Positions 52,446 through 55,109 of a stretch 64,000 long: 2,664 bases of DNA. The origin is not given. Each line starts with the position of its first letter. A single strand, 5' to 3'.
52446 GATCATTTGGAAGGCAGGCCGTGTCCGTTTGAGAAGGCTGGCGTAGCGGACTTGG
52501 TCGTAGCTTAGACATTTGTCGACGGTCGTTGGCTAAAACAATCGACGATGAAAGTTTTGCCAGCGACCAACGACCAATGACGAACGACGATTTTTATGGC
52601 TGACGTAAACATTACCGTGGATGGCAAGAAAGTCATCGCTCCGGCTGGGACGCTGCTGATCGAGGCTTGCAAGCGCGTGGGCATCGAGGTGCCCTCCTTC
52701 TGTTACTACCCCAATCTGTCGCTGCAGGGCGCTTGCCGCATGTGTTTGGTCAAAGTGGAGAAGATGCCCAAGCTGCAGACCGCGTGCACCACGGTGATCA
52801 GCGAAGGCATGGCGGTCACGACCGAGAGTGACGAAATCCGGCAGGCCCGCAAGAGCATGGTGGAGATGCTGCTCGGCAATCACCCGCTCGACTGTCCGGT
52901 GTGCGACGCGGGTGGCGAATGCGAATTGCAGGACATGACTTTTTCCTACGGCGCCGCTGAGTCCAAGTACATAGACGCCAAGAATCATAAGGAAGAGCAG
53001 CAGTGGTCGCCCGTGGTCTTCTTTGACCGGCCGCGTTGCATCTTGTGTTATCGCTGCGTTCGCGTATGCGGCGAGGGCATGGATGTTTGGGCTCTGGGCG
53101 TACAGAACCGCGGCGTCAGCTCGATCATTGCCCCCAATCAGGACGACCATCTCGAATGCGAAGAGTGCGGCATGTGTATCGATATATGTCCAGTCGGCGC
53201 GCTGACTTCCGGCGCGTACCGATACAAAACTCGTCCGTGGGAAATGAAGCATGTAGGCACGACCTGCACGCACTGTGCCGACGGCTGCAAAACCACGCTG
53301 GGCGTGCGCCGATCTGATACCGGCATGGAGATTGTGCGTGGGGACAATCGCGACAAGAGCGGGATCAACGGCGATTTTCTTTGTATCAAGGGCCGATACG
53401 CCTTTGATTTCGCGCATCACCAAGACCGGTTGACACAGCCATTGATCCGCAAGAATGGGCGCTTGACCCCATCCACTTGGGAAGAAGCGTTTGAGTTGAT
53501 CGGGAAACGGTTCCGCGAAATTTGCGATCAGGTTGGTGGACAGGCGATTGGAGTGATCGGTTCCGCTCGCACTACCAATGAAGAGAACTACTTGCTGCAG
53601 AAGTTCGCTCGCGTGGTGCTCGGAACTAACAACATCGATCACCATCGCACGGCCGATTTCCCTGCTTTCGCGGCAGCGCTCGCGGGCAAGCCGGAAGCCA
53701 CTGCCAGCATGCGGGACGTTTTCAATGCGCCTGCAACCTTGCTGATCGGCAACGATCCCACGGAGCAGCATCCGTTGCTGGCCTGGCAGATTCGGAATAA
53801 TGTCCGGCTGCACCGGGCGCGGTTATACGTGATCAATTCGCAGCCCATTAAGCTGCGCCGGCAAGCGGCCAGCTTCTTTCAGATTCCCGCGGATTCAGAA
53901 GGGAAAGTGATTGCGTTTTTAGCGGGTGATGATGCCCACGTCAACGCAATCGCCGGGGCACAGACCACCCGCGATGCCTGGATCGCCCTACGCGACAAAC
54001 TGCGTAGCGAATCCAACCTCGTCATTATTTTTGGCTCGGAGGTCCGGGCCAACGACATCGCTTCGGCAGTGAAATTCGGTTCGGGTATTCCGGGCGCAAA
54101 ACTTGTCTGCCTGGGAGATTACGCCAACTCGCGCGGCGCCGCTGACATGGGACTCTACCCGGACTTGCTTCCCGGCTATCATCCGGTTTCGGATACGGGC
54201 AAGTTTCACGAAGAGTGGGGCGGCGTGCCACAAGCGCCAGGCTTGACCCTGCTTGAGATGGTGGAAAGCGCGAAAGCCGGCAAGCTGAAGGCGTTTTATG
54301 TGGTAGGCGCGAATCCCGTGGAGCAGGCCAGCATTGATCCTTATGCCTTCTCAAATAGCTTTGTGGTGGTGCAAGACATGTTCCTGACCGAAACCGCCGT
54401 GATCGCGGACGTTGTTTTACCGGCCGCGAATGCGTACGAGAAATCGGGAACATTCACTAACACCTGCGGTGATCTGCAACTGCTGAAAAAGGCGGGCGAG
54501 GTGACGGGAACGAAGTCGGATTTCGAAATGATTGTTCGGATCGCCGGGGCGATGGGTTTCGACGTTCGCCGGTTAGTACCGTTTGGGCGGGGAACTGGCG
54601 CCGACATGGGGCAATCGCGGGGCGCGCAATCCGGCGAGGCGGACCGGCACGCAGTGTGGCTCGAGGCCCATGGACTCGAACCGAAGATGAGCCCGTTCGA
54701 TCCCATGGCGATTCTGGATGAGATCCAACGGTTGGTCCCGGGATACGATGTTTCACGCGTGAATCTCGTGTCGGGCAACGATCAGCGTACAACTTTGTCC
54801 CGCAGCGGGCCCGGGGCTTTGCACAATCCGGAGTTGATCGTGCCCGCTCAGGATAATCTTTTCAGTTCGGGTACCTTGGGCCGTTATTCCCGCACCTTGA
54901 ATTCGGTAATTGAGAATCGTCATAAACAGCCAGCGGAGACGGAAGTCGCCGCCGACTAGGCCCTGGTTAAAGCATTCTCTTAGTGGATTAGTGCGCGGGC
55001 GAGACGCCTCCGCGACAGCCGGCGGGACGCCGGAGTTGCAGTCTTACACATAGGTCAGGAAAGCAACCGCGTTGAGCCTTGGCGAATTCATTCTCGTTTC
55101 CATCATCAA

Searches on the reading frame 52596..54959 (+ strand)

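Call 10: search_protein_families(library=ncbifam, proteins=[window:52596-54959:+], max_evalue=0.00001)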
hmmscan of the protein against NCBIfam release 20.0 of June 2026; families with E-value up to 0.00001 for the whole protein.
window:52596-54959:+ (787 aa): 22 families
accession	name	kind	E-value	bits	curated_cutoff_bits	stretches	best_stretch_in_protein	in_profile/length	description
TIGR01973.1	NuoG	equivalog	2.3e-144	482.5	470.05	1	6-639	1-595/606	NADH-quinone oxidoreductase subunit NuoG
NF005895.0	PRK07860.1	equivalog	1.3e-131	440.2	802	1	3-659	17-664/811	NADH-quinone oxidoreductase subunit G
TIGR01591.1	Fdh-alpha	equivalog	3.4e-81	273.3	666.25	2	222-435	1-212/672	formate dehydrogenase subunit alpha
NF006305.0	PRK08493.1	equivalog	9e-69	232.4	591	2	4-174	2-169/819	NADH-quinone oxidoreductase subunit G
NF040763.1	FeFe_hydrog_A6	exception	1.1e-56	192.4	765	1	4-205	1-207/571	NADH-dependent [FeFe] hydrogenase, group A6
NF047855.1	AssmNtatRedNasC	equivalog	3e-47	161.3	1100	2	217-358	18-157/708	assimilatory nitrate reductase catalytic subunit NasC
NF005745.0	PRK07569.1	equivalog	4.8e-46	157.1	333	1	4-204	4-208/238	bidirectional hydrogenase complex protein HoxU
NF040762.1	Hydr_FeFe_Clost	exception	4.5e-36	124.6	900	1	5-205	2-206/572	ferredoxin hydrogenase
NF041323.1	Nitr_red_NasA_Halo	equivalog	1.5e-35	122.9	1000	2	226-419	2-192/673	assimilatory nitrate reductase NasA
NF010055.0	PRK13532.1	equivalog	6.6e-30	104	904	2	217-413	40-241/830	nitrate reductase catalytic subunit NapA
TIGR01706.1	NAPA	equivalog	9.1e-30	103.6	930.55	2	217-413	40-241/830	periplasmic nitrate reductase subunit alpha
NF009454.0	PRK12814.1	equivalog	1.8e-23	82.8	916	1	1-100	1-100/657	putative NADPH-dependent glutamate synthase small subunit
TIGR01701.1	Fdhalpha-like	subfamily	7.8e-17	60.7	582.15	1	273-415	94-235/744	FdhF/YdeP family oxidoreductase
TIGR01553.1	formate-DH-alph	equivalog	1e-14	53.3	814.2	1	215-444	40-284/1009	formate dehydrogenase-N subunit alpha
NF012032.0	PRK15488.1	equivalog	8.6e-14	50.5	694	1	198-353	19-173/759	thiosulfate reductase PhsA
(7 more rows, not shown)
